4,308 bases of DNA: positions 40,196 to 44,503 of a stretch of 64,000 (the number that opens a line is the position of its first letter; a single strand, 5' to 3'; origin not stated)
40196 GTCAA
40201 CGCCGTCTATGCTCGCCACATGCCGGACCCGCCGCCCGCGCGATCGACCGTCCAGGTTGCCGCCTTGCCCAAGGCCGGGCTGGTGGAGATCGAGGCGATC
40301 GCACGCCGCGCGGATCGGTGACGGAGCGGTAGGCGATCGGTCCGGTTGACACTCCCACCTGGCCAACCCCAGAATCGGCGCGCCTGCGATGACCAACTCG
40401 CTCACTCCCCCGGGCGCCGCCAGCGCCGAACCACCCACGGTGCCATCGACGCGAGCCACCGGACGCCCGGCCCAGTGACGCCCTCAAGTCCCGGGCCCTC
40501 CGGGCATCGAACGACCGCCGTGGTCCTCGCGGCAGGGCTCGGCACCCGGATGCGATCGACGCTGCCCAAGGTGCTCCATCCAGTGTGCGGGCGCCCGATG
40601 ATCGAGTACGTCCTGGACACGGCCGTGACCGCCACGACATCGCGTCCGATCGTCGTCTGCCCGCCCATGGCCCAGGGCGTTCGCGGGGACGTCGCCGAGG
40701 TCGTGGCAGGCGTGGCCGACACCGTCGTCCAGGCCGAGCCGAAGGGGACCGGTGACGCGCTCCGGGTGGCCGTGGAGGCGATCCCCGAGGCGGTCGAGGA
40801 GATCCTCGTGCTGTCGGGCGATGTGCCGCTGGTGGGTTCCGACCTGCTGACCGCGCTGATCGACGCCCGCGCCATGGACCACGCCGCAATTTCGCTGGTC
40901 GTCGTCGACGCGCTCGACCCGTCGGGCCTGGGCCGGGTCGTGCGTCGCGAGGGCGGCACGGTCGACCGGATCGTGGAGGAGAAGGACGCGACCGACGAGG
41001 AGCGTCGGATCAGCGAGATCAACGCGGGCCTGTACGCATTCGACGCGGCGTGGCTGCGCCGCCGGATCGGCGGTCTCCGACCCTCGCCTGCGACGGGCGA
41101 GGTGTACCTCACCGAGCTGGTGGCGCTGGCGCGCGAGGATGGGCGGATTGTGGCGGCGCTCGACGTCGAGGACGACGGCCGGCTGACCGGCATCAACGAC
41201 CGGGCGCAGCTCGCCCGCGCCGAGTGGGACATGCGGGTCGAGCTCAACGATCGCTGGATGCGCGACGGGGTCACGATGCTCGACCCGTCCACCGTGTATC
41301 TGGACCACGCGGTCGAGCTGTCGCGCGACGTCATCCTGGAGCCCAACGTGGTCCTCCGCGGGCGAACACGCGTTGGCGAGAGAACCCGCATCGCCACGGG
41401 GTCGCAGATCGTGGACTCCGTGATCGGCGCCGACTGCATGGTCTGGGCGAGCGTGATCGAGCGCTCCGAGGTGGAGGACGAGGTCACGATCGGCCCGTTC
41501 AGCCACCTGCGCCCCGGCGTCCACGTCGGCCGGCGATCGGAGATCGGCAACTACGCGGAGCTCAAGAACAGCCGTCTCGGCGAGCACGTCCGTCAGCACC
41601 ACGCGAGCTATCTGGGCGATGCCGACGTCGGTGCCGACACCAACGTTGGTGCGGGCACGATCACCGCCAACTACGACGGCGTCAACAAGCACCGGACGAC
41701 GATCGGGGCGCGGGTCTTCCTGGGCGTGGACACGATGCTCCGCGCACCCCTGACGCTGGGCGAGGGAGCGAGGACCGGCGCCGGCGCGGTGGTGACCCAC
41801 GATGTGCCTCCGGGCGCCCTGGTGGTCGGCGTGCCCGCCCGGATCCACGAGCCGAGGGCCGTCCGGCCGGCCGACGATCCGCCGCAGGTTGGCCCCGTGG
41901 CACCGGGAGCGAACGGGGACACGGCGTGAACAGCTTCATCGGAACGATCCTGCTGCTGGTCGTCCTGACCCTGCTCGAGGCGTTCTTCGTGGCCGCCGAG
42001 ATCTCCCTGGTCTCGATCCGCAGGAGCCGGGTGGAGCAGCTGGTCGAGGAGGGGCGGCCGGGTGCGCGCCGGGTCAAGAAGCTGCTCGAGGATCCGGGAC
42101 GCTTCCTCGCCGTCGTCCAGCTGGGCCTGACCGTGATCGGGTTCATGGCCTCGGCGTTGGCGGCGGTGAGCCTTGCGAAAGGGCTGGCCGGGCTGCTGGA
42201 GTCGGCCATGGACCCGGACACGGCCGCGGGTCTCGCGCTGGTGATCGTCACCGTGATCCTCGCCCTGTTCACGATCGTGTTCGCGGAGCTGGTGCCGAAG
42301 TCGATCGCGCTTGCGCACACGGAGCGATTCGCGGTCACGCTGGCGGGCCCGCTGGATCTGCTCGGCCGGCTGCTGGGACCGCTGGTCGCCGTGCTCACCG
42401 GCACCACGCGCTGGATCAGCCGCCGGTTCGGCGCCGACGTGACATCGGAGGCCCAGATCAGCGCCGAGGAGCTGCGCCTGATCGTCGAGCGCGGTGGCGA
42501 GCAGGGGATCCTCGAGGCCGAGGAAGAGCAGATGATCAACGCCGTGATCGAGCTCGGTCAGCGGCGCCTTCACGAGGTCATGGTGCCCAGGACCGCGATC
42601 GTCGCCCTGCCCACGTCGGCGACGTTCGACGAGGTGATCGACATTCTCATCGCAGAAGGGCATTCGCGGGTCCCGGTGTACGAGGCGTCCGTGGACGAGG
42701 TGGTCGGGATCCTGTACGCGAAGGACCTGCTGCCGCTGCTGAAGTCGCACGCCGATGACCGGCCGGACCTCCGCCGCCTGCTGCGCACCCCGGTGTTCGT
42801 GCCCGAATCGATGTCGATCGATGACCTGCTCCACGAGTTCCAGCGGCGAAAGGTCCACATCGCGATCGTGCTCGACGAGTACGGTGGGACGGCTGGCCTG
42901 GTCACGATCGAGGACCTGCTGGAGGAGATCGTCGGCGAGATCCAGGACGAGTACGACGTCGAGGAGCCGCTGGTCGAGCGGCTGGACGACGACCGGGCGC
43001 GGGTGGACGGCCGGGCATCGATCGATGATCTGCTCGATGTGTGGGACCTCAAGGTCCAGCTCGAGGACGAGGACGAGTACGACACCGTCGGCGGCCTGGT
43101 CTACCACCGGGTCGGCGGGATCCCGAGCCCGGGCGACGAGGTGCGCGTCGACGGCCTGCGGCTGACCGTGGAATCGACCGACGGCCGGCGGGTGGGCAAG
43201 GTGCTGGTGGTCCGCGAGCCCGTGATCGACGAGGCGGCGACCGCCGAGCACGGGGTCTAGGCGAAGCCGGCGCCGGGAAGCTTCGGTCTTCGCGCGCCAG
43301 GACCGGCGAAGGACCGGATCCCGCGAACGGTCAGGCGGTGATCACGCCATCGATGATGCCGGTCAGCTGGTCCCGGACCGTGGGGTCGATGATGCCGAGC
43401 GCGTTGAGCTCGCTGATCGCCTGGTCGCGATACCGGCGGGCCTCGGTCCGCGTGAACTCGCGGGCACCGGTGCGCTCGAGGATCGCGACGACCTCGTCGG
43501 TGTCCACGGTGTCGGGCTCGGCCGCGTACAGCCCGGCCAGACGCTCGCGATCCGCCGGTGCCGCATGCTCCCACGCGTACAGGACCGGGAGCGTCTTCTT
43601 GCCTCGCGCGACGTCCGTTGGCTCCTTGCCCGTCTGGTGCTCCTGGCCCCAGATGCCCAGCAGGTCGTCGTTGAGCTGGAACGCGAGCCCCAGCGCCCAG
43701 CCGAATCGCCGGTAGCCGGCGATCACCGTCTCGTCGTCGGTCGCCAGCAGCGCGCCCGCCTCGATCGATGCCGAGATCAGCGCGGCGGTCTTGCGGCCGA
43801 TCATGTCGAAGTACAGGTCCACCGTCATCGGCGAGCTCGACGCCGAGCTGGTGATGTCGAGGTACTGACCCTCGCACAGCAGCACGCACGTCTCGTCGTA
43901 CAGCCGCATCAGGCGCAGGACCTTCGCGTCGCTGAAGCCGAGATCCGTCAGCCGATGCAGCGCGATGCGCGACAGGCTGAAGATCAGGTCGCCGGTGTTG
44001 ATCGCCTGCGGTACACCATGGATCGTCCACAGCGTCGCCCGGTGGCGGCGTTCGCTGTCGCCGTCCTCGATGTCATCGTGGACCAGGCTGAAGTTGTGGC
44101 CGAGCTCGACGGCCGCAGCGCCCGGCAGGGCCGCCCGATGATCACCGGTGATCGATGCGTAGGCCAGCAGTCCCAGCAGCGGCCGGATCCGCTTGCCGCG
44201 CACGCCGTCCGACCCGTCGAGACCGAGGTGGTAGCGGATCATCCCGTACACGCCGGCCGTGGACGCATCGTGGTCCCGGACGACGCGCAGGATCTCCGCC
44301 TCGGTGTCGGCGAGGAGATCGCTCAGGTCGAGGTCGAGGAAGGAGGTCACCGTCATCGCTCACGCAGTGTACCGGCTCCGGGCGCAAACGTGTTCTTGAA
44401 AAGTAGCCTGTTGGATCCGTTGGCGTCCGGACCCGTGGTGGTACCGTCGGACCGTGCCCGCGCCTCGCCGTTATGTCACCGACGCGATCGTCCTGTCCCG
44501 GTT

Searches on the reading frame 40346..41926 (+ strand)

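Call 79: search_protein_families(library=pfam, proteins=[window:40346-41926:+], max_evalue=0.00001)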
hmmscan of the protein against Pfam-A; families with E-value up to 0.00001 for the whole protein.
window:40346-41926:+ (527 aa): 6 families
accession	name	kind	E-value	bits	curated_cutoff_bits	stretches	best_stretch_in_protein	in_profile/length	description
PF00132.30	Hexapep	-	9.5e-24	82.5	27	1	375-407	3-35/36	Bacterial transferase hexapeptide (six repeats)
PF12804.13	NTP_transf_3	-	7.8e-18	65.6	27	1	58-186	1-122/160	MobA-like NTP transferase domain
PF00483.29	NTP_transferase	-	2.3e-16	60.6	21.2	1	58-266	2-213/245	Nucleotidyl transferase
PF25084.1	LbH_EIF2B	-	7.5e-11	42.4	54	1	326-388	7-70/105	EIF2B subunit epsilon LbH domain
PF01128.25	IspD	-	2.4e-06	27.9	27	1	57-190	2-134/221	2-C-methyl-D-erythritol 4-phosphate cytidylyltransferase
PF14602.12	Hexapep_2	-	7e-06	26.1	27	0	451-484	2-33/34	Hexapeptide repeat of succinyl-transferase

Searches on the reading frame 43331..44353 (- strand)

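Call 79: search_protein_families(library=pfam, proteins=[window:43331-44353:-], max_evalue=0.00001)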
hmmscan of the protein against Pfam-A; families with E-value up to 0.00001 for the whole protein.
window:43331-44353:- (340 aa): 1 family
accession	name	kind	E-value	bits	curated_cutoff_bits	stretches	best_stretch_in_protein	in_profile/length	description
PF00348.22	polyprenyl_synt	-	3.1e-55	187.5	27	1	52-284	15-242/251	Polyprenyl synthetase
